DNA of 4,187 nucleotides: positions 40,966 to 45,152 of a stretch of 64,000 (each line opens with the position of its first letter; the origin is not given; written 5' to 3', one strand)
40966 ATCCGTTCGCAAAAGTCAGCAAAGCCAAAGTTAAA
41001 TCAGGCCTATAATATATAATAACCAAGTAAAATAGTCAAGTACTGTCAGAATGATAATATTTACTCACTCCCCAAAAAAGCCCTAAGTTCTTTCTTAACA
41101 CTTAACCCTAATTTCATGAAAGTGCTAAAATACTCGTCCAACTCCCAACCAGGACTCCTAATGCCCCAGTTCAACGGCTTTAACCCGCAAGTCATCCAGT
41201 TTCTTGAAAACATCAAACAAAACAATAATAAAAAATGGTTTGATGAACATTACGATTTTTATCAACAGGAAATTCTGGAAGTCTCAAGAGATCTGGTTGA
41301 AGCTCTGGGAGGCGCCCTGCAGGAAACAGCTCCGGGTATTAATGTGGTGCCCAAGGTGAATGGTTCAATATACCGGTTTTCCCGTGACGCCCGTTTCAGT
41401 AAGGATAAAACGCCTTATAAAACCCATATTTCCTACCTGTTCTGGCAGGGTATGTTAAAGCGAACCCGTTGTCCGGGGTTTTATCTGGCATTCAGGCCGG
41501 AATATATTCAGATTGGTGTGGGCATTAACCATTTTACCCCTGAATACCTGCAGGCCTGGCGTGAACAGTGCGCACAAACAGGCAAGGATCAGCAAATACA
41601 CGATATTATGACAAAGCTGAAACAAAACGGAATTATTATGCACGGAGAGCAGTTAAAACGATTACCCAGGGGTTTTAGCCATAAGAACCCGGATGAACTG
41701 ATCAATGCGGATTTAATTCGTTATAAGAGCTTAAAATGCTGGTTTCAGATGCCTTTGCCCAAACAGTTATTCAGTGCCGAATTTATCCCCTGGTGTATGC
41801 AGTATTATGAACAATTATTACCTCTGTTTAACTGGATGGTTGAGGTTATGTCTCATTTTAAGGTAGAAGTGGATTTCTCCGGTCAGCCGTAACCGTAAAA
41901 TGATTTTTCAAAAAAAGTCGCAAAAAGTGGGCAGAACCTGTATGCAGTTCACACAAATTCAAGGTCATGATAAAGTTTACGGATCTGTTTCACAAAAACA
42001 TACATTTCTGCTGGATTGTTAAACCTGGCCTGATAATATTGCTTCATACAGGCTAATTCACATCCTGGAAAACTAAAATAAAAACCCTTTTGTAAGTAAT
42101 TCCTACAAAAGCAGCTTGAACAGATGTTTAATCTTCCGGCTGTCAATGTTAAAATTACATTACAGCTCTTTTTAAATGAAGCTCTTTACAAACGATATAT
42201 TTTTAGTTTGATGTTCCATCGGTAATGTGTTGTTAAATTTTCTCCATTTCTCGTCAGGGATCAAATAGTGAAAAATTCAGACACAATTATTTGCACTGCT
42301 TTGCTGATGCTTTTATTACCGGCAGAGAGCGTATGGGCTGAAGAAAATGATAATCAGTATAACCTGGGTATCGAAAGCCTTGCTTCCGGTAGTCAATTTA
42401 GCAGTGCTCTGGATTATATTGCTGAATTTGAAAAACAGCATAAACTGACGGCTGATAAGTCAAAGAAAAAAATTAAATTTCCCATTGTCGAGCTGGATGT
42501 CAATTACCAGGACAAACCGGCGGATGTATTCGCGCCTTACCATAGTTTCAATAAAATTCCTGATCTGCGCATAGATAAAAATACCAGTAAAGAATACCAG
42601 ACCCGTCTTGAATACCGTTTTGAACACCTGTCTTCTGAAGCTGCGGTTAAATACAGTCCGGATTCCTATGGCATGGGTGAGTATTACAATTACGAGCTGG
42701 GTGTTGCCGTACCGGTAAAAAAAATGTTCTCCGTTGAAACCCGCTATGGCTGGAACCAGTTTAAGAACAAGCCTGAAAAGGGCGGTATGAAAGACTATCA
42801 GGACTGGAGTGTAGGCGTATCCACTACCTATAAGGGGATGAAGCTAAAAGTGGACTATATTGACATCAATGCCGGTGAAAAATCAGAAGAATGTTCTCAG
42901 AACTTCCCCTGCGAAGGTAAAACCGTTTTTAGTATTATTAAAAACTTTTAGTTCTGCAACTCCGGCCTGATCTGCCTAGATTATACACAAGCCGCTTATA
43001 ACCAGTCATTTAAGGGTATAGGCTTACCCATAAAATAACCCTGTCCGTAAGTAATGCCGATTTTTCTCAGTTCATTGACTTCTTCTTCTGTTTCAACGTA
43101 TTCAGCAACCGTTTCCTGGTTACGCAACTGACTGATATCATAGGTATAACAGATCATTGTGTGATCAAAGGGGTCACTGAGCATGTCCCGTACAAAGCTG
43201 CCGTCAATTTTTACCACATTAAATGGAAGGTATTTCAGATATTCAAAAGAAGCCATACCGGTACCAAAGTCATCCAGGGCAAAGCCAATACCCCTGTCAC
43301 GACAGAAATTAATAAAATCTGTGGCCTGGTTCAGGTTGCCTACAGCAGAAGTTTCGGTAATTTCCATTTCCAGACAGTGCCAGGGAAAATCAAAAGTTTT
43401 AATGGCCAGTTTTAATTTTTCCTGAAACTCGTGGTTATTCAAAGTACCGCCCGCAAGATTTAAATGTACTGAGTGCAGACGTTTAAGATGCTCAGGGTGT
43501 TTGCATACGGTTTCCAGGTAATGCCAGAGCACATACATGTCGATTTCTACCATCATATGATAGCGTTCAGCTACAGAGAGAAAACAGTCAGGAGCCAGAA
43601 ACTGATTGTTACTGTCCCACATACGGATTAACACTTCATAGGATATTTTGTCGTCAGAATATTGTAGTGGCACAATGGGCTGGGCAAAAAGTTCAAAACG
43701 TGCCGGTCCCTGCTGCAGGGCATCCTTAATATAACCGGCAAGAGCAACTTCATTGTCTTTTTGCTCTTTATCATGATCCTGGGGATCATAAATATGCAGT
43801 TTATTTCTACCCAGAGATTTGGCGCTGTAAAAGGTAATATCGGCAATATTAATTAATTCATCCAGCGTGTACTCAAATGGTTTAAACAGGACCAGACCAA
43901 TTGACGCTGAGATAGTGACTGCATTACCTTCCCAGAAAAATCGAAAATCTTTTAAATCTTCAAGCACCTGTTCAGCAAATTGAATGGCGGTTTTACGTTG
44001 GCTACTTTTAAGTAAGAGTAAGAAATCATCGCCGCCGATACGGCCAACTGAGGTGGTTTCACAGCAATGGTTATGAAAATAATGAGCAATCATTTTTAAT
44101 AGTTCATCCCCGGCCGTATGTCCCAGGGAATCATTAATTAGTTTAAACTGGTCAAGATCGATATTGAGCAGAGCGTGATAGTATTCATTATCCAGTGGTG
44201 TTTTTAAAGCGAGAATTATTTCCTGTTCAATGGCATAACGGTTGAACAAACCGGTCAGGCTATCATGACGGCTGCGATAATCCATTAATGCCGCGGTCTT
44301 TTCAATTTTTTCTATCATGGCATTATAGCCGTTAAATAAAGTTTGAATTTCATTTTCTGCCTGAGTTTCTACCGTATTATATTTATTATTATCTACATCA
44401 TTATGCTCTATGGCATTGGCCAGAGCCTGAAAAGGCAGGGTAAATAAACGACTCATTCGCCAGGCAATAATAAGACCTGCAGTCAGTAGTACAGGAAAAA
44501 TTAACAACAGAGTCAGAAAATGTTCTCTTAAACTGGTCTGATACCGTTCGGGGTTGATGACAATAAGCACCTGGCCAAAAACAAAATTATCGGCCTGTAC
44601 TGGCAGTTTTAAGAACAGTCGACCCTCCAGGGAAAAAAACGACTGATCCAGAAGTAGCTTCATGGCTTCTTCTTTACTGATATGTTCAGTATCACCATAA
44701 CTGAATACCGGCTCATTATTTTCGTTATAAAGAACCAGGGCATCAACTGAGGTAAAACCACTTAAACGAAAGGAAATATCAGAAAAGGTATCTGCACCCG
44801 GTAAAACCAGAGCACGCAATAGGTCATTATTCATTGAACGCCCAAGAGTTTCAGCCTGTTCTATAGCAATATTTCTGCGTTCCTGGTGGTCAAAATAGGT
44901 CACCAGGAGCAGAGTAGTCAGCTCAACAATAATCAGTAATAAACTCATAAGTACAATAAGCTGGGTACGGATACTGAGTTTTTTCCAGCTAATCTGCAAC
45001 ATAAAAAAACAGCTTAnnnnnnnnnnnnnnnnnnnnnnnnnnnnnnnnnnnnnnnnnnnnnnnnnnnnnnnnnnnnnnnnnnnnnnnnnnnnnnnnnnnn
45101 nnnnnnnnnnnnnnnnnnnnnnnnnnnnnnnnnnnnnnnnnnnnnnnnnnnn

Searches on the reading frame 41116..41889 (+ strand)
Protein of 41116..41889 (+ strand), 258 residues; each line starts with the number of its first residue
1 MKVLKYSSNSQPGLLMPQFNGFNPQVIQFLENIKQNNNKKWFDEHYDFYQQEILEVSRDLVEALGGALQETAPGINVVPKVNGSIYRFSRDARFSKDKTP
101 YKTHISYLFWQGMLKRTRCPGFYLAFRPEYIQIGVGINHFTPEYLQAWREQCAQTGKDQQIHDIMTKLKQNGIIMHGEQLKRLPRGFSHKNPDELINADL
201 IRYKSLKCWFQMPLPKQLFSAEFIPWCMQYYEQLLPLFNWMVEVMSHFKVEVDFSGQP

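Call 82: search_protein_families(library=ncbifam, proteins=[window:41116-41889:+], max_evalue=0.001)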
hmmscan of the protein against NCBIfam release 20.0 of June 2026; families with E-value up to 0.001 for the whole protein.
window:41116-41889:+ (258 aa): 1 family
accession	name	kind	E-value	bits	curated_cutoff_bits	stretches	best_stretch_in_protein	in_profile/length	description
TIGR02453.1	TIGR02453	subfamily_domain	1.3e-46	159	105.4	1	22-245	1-217/218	TIGR02453 family protein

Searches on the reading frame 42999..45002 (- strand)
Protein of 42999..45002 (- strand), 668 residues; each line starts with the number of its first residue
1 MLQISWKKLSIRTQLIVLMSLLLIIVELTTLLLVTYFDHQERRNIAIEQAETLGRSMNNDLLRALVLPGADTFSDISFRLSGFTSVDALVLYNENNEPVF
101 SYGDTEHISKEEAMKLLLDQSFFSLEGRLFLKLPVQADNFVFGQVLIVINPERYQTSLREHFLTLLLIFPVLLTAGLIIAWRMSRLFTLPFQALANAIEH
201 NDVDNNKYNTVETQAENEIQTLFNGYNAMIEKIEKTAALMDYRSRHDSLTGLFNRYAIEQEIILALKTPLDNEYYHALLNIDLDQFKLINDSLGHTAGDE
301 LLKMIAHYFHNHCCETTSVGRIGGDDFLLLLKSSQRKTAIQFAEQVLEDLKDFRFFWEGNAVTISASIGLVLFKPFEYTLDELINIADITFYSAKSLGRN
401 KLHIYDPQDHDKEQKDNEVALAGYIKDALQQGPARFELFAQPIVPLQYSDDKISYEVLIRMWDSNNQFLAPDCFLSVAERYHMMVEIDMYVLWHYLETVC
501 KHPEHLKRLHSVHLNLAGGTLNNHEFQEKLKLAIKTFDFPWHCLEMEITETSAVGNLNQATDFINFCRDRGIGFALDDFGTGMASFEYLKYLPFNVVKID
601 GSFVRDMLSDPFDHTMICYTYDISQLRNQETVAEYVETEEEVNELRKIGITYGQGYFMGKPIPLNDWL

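Call 94: search_protein_families(library=padloc, proteins=[window:42999-45002:-], max_evalue=0.001)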
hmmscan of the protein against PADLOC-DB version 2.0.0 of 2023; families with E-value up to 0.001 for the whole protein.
window:42999-45002:- (668 aa): 1 family
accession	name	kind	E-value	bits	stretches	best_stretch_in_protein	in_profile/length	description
PDLC02051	Cas10b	-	0.00023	18.5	1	317-404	286-374/479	-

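Call 95: search_protein_families(library=pfam, proteins=[window:42999-45002:-], max_evalue=0.000001)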
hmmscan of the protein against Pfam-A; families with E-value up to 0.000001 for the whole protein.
window:42999-45002:- (668 aa): 2 families
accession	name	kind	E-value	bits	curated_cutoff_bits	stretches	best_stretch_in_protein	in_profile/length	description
PF00563.25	EAL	-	2e-48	165.3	31.3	1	427-661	6-236/236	EAL domain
PF00990.26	GGDEF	-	1.2e-34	119.8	23.8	1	245-401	2-161/161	Diguanylate cyclase, GGDEF domain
